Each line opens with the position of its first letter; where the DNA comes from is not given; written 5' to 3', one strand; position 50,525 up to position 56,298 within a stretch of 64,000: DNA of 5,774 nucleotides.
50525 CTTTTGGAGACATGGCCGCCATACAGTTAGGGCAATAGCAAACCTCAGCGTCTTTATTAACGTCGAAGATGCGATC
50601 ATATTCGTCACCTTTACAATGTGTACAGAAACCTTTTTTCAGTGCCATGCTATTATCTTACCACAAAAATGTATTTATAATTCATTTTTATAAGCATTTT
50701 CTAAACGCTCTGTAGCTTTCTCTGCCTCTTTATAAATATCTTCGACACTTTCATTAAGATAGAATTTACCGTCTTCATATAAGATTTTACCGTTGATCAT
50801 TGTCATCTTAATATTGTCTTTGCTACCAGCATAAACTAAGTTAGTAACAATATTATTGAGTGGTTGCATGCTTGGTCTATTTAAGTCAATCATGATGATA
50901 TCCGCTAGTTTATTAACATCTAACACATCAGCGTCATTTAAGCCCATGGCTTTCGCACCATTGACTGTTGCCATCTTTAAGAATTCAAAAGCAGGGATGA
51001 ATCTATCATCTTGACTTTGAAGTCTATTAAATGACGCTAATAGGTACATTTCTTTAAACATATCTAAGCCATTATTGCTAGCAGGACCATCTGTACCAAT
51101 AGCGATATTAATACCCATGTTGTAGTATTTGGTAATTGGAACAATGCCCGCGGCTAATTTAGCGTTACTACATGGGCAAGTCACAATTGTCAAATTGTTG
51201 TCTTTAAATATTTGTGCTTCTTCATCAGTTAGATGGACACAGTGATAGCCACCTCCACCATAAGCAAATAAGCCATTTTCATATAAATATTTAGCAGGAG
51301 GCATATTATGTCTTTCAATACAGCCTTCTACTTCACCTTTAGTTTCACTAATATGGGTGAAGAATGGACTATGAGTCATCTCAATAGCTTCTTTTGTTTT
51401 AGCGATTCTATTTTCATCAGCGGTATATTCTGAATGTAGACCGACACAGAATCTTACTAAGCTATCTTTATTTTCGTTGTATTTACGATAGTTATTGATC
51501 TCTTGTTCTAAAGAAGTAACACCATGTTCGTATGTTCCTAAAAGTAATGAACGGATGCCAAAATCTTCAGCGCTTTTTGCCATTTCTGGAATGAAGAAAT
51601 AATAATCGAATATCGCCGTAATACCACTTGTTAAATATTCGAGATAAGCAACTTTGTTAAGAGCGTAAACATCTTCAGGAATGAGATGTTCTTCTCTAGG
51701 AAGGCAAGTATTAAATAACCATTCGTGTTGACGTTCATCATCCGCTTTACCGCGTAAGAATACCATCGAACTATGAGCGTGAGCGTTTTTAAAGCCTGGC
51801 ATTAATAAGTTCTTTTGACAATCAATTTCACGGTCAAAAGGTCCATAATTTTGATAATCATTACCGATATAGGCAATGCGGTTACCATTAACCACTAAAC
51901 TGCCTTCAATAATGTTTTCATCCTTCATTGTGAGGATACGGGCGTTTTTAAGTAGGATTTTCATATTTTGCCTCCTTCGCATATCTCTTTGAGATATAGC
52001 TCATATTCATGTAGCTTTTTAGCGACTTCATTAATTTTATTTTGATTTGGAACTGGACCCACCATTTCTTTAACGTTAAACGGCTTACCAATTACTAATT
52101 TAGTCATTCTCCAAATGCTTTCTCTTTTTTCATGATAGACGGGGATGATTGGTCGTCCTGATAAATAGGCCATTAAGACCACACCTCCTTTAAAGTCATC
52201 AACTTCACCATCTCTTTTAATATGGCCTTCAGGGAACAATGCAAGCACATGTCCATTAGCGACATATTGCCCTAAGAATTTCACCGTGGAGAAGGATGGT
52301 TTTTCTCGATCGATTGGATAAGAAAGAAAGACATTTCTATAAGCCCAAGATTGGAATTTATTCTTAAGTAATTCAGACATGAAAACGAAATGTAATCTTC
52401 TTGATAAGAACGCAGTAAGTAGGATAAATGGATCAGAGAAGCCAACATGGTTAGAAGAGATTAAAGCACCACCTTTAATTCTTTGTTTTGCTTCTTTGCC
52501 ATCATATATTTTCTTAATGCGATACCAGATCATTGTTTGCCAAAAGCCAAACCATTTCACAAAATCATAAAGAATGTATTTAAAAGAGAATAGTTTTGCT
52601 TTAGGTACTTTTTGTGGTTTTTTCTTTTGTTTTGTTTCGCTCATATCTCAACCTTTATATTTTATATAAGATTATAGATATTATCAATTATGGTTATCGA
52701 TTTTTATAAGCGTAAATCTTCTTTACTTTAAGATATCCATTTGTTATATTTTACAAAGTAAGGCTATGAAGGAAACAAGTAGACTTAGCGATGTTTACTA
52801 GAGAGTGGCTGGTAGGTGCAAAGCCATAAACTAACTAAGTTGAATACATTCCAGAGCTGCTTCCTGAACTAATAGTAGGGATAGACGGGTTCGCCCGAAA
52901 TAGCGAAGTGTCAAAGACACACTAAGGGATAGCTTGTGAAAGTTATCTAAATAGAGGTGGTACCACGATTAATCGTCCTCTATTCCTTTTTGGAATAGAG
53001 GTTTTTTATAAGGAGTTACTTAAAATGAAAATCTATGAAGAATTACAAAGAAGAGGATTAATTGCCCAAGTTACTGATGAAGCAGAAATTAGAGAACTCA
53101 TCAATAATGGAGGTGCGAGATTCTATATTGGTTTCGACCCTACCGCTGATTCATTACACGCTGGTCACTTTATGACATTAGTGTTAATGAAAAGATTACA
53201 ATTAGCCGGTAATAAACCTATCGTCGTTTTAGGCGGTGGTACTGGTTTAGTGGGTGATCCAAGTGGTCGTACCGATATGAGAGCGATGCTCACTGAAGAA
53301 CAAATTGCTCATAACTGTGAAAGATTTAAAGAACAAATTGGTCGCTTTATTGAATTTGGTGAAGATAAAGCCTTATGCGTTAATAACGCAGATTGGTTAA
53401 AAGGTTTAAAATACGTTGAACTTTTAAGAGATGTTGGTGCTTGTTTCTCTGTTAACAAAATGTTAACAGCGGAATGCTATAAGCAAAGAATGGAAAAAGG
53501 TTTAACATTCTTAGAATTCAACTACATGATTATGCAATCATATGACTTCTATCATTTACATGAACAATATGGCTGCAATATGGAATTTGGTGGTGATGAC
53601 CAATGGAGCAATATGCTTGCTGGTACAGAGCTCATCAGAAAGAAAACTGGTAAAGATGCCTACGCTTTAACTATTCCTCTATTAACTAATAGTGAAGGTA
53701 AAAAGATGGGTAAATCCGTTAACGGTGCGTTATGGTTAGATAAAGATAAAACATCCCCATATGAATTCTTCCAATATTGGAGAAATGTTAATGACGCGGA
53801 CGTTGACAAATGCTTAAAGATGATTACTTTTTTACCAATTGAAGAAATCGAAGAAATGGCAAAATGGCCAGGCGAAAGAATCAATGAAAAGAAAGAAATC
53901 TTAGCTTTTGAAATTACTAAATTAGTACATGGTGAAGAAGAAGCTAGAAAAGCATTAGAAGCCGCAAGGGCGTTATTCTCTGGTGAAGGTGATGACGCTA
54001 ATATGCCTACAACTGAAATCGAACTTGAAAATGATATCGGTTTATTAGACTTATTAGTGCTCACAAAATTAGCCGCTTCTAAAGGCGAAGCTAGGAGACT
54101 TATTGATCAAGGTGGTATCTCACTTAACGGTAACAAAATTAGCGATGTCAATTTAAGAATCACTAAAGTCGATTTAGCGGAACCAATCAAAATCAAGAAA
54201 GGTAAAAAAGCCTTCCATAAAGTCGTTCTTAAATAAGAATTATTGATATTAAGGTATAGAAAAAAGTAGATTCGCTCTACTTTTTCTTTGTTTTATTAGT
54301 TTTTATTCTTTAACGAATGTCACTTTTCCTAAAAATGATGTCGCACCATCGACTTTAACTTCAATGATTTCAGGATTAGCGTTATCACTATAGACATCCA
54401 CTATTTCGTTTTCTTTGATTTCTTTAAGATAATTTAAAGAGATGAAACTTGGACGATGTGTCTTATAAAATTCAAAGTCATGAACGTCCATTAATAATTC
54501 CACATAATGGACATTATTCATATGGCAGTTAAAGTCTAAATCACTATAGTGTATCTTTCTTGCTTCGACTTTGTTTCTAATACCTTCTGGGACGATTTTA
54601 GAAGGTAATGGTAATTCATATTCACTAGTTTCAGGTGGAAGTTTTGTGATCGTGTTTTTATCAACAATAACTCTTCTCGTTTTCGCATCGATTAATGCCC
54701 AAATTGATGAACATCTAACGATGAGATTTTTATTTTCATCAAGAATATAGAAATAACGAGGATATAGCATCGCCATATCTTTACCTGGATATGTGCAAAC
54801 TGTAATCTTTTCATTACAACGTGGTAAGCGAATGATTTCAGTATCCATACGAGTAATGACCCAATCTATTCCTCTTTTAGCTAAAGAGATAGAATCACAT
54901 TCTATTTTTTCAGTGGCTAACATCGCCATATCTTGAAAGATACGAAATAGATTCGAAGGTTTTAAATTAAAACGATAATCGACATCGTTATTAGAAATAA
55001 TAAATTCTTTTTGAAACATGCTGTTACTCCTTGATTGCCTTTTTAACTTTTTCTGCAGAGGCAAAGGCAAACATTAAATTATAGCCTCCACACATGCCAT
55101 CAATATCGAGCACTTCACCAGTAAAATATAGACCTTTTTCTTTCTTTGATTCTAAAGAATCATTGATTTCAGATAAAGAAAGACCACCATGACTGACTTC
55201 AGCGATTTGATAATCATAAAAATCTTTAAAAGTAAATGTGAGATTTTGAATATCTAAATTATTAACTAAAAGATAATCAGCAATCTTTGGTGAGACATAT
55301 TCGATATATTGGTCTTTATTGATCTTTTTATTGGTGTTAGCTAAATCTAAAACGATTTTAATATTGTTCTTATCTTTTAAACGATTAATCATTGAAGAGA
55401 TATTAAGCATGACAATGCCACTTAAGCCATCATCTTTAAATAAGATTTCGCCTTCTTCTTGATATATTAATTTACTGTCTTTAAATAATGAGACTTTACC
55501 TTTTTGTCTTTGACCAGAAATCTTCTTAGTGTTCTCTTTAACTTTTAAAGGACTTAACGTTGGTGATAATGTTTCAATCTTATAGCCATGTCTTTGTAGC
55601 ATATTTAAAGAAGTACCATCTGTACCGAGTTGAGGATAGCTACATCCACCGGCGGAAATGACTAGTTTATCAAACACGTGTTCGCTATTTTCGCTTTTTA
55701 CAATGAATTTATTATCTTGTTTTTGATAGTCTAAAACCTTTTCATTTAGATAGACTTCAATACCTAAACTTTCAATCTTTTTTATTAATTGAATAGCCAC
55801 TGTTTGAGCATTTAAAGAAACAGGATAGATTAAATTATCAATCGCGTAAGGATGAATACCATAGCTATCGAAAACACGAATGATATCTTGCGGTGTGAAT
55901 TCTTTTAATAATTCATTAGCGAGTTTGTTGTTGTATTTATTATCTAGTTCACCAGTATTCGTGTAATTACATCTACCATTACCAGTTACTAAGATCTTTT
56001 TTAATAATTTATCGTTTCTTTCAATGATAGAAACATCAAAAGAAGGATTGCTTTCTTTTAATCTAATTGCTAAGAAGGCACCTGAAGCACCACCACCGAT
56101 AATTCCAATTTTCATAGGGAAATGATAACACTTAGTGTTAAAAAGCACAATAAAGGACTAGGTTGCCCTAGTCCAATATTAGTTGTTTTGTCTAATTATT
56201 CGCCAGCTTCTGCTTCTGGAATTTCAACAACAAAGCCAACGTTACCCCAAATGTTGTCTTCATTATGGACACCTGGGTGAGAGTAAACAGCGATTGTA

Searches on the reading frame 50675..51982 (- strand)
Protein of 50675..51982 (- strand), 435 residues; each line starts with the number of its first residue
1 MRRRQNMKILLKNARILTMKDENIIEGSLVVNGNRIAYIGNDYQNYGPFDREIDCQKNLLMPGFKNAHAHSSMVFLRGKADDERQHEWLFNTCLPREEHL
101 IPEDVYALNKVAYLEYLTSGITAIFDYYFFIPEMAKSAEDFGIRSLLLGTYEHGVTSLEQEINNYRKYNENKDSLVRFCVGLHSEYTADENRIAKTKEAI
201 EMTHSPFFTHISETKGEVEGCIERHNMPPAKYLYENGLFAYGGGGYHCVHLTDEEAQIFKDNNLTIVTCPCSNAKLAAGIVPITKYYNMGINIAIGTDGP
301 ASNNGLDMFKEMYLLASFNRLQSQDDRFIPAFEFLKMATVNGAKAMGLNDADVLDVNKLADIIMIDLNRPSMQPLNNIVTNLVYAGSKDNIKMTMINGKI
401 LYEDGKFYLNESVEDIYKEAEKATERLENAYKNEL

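Call 31: search_protein_families(library=pfam, proteins=[window:50675-51982:-], max_evalue=0.00001)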
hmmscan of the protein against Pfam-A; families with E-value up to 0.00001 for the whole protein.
window:50675-51982:- (435 aa): 2 families
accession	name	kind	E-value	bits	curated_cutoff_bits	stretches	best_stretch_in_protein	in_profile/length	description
PF01979.26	Amidohydro_1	-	1.7e-49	169.4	25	1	60-401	2-345/345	Amidohydrolase family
PF07969.17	Amidohydro_3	-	1.5e-10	41.6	29.7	1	277-402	353-472/472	Amidohydrolase family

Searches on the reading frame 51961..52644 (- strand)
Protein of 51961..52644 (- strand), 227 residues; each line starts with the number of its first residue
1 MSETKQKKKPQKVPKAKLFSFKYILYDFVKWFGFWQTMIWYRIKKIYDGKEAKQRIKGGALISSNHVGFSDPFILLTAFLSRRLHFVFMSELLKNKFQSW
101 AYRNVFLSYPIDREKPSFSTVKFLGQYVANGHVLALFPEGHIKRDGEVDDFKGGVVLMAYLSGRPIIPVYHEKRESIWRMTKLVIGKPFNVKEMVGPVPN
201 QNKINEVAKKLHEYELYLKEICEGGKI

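Call 31: search_protein_families(library=pfam, proteins=[window:51961-52644:-], max_evalue=0.00001)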
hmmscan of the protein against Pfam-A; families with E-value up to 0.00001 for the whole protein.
window:51961-52644:- (227 aa): 1 family
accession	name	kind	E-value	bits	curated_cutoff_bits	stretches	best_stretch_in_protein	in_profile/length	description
PF01553.26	Acyltransferase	-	2.5e-17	63.4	23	1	49-171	6-131/132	Acyltransferase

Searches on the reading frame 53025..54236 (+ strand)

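Call 32: search_protein_families(library=pfam, proteins=[window:53025-54236:+], max_evalue=0.00001)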
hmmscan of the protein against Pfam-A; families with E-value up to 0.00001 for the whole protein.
window:53025-54236:+ (403 aa): 3 families
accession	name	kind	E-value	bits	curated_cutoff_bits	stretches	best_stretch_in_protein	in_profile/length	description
PF00579.31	tRNA-synt_1b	-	1.6e-77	261.1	21.1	1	30-319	5-292/292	tRNA synthetases class I (W and Y)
PF22421.1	SYY_C-terminal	-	1.2e-13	51.1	27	1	325-398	7-81/83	Tyrosine--tRNA ligase SYY-like C-terminal domain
PF01479.30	S4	-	1.2e-06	28.5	22.8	1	342-380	5-43/48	S4 domain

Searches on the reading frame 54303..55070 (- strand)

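Call 32: search_protein_families(library=pfam, proteins=[window:54303-55070:-], max_evalue=0.00001)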
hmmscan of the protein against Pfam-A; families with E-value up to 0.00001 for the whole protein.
window:54303-55070:- (255 aa): 2 families
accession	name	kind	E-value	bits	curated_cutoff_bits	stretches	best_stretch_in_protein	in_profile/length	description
PF01643.23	Acyl-ACP_TE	-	5.2e-19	68.7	23.7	1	18-135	3-121/131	Acyl-ACP thioesterase N-terminal domain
PF20791.3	Acyl-ACP_TE_C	-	2.6e-15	56.9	21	1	171-232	12-74/101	Acyl-ACP thioesterase C-terminal domain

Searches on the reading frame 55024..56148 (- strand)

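Call 32: search_protein_families(library=pfam, proteins=[window:55024-56148:-], max_evalue=0.00001)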
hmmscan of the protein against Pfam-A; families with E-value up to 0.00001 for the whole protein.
window:55024-56148:- (374 aa): 5 families
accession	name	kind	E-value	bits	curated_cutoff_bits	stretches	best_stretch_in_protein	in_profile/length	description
PF03486.20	HI0933_like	-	8.6e-55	186.3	50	1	14-366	3-239/244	HI0933-like protein Rossmann domain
PF22780.1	HI0933_like_1st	-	6.6e-09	36.2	27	1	196-270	2-79/165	HI0933-like protein barrel and H2TH domain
PF01266.30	DAO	-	1.6e-08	34.9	27.9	0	111-193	145-231/353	FAD dependent oxidoreductase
PF00070.33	Pyr_redox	-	6e-06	27.1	22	0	13-50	1-36/82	Pyridine nucleotide-disulphide oxidoreductase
PF07992.20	Pyr_redox_2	-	7.3e-06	26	26.1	0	13-179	2-119/291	Pyridine nucleotide-disulphide oxidoreductase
